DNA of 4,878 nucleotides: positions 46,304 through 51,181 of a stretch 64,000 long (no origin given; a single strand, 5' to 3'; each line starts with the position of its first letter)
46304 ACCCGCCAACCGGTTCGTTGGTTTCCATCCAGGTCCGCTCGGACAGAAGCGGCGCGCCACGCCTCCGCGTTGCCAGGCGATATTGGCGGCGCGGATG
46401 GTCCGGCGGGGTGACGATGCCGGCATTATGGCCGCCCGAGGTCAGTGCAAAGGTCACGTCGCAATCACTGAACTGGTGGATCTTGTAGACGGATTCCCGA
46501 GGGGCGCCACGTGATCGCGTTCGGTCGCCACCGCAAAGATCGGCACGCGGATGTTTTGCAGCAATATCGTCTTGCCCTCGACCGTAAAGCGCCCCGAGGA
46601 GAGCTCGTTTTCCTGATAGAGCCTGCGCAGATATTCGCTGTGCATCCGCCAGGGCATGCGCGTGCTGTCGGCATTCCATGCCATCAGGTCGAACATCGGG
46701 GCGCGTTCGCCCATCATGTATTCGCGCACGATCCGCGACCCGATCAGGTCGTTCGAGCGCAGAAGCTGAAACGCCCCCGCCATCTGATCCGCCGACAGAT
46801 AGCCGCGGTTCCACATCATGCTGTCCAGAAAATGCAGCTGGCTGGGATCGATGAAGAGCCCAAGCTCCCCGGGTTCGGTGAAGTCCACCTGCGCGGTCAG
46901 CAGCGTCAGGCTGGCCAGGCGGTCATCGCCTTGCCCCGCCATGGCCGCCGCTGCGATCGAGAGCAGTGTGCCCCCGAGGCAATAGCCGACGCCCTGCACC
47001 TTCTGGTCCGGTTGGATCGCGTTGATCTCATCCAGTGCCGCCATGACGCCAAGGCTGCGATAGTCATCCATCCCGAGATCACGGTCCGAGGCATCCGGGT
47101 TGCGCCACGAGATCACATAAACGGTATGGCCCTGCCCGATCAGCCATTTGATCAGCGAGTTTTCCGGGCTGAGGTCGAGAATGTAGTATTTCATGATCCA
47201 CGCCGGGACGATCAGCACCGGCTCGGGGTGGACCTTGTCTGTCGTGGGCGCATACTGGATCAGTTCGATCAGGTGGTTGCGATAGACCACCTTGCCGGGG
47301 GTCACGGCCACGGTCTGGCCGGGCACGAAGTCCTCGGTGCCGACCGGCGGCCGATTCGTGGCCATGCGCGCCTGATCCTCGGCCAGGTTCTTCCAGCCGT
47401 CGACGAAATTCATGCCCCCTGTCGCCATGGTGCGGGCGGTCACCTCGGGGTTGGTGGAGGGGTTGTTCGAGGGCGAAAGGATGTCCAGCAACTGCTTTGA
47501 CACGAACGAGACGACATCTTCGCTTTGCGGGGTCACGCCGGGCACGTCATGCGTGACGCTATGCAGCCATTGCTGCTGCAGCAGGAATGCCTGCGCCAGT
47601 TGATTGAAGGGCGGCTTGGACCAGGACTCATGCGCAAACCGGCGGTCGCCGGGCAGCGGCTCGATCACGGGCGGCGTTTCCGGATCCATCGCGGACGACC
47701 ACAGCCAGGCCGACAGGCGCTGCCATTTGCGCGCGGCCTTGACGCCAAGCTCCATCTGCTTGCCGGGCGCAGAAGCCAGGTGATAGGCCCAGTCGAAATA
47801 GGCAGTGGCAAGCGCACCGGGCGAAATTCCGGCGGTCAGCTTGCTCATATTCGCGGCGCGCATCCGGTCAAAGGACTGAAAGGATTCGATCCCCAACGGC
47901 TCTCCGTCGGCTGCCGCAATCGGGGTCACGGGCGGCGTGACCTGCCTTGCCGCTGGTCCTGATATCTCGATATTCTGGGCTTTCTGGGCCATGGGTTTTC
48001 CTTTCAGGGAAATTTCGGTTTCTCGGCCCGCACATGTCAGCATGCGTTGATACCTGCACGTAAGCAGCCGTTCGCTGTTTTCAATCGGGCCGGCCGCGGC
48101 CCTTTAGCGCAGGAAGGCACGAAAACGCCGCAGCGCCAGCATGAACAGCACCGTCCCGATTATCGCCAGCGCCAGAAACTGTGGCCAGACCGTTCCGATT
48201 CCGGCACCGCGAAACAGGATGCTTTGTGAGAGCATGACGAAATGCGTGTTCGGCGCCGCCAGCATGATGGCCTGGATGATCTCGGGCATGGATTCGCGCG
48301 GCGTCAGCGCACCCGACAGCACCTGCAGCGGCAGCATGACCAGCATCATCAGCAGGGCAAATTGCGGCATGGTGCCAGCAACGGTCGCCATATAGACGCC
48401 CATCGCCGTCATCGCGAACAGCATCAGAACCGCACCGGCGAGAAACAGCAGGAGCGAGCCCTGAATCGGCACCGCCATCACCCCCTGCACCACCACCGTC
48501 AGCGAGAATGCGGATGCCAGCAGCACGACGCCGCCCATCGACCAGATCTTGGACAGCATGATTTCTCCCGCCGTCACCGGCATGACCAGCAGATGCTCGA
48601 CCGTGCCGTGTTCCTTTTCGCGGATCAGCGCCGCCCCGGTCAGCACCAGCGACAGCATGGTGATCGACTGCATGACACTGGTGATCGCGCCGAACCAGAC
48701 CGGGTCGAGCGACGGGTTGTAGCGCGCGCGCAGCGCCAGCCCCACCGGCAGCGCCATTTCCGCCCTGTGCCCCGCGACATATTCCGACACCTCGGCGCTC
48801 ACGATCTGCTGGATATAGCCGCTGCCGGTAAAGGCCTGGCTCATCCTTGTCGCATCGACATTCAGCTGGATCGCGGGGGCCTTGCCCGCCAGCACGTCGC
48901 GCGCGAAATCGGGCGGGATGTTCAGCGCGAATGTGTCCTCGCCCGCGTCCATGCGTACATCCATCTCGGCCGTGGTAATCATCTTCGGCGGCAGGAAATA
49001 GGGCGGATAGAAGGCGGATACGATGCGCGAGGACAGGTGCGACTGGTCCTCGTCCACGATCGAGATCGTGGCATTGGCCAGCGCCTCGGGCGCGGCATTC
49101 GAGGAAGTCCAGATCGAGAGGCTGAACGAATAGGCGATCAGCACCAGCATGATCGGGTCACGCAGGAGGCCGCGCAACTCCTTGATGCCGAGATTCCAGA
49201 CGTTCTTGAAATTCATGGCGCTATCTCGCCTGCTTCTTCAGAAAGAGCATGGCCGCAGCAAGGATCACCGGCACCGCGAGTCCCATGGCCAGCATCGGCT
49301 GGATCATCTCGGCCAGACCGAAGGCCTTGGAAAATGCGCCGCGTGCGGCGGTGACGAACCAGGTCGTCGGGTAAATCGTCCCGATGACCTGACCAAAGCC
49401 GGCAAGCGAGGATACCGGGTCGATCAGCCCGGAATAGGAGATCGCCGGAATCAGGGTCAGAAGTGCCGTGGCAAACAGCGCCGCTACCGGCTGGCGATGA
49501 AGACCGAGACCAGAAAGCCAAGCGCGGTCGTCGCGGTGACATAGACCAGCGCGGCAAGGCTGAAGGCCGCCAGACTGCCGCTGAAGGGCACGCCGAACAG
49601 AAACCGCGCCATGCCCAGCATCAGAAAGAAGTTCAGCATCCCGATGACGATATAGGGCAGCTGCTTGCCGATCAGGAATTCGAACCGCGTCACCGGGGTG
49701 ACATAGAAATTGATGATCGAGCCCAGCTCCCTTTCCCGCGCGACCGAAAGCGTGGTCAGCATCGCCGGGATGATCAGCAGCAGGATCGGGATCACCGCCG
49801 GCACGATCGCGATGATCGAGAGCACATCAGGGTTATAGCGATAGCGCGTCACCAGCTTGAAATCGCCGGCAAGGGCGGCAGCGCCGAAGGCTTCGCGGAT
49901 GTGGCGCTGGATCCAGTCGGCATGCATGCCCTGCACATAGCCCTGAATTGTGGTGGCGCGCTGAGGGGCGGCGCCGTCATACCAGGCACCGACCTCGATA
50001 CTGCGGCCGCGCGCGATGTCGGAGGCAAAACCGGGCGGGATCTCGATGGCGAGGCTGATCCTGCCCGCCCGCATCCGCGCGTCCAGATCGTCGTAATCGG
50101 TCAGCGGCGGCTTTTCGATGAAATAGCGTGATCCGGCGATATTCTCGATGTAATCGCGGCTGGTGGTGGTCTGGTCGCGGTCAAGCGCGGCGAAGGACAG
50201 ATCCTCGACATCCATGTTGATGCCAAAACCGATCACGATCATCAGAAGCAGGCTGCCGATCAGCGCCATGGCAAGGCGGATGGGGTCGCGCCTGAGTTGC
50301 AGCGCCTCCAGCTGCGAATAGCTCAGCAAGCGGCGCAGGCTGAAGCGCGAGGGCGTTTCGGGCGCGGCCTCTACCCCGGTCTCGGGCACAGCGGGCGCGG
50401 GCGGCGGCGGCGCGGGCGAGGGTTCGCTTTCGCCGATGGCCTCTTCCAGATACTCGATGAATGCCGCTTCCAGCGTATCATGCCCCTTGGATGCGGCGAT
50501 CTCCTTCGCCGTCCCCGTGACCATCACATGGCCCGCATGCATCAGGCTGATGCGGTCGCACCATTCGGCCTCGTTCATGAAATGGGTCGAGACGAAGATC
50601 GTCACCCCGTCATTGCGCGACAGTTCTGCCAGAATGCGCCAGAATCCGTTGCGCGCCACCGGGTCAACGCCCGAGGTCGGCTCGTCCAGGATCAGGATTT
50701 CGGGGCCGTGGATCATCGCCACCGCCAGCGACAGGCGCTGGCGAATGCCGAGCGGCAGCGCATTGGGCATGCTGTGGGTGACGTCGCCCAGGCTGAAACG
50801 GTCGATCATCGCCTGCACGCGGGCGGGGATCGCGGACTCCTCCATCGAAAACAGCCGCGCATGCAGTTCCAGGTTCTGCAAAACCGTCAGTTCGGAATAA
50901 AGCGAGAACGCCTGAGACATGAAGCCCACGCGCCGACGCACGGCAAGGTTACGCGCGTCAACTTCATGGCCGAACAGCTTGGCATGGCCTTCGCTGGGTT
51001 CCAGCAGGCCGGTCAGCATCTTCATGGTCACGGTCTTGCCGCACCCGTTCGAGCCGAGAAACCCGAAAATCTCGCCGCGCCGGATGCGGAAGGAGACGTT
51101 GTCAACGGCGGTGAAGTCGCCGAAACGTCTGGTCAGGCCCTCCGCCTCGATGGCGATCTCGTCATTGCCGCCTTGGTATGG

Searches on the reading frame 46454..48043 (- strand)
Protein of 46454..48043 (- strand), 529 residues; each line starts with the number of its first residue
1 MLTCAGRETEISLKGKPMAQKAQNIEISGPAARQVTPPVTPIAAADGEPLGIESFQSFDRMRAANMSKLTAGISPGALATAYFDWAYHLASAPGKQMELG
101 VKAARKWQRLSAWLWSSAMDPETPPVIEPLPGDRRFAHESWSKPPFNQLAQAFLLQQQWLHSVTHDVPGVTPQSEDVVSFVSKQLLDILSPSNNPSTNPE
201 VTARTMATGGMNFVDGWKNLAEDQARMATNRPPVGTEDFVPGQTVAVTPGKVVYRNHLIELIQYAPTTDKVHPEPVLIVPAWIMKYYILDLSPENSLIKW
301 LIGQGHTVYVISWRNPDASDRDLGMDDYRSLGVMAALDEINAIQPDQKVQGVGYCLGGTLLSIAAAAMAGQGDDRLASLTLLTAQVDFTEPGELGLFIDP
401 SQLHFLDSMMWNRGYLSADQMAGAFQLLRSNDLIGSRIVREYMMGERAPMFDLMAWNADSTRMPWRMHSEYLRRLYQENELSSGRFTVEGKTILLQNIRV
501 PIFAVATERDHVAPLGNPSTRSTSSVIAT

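Call 73: search_protein_families(library=pfam, proteins=[window:46454-48043:-], max_evalue=0.00001)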
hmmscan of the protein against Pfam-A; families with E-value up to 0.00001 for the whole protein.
window:46454-48043:- (529 aa): 3 families
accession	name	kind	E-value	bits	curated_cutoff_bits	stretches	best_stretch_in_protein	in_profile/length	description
PF07167.19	PhaC_N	-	3.3e-57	193.4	23.7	1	133-301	2-173/173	Poly-beta-hydroxybutyrate polymerase (PhaC) N-terminus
PF12551.13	PHBC_N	-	3.5e-17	62.4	25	1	54-95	2-43/43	Poly-beta-hydroxybutyrate polymerase N terminal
PF00561.26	Abhydrolase_1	-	2.5e-09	37.6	25.8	1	275-515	2-215/245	alpha/beta hydrolase fold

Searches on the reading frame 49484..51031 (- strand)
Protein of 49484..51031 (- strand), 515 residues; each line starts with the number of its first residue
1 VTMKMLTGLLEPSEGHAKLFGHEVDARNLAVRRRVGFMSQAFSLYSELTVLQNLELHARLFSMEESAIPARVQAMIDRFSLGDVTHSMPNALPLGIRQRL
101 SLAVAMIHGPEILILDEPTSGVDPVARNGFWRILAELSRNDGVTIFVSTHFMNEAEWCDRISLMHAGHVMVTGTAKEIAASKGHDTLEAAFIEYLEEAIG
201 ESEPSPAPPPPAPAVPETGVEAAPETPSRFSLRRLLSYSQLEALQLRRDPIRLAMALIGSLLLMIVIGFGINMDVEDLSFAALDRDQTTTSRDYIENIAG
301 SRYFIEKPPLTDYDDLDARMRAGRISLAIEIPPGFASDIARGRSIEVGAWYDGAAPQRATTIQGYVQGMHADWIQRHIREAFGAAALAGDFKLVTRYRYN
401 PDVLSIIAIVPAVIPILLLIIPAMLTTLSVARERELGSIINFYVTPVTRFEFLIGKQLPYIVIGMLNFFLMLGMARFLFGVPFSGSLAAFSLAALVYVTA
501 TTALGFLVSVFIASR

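Call 73: search_protein_families(library=pfam, proteins=[window:49484-51031:-], max_evalue=0.00001)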
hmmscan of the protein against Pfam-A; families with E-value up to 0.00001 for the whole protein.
window:49484-51031:- (515 aa): 4 families
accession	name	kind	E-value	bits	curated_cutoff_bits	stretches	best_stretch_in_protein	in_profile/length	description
PF12698.13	ABC2_membrane_3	-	6.6e-34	118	31.6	1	255-512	10-265/347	ABC-2 family transporter protein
PF00005.33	ABC_tran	-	3.5e-16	60.5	25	1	2-120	27-137/137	ABC transporter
PF12679.13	ABC2_membrane_2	-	2.9e-09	37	27.2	1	360-514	51-180/283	ABC-2 family transporter protein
PF01061.29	ABC2_membrane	-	1.5e-06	28.4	26.9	1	413-512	55-156/211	ABC-2 type transporter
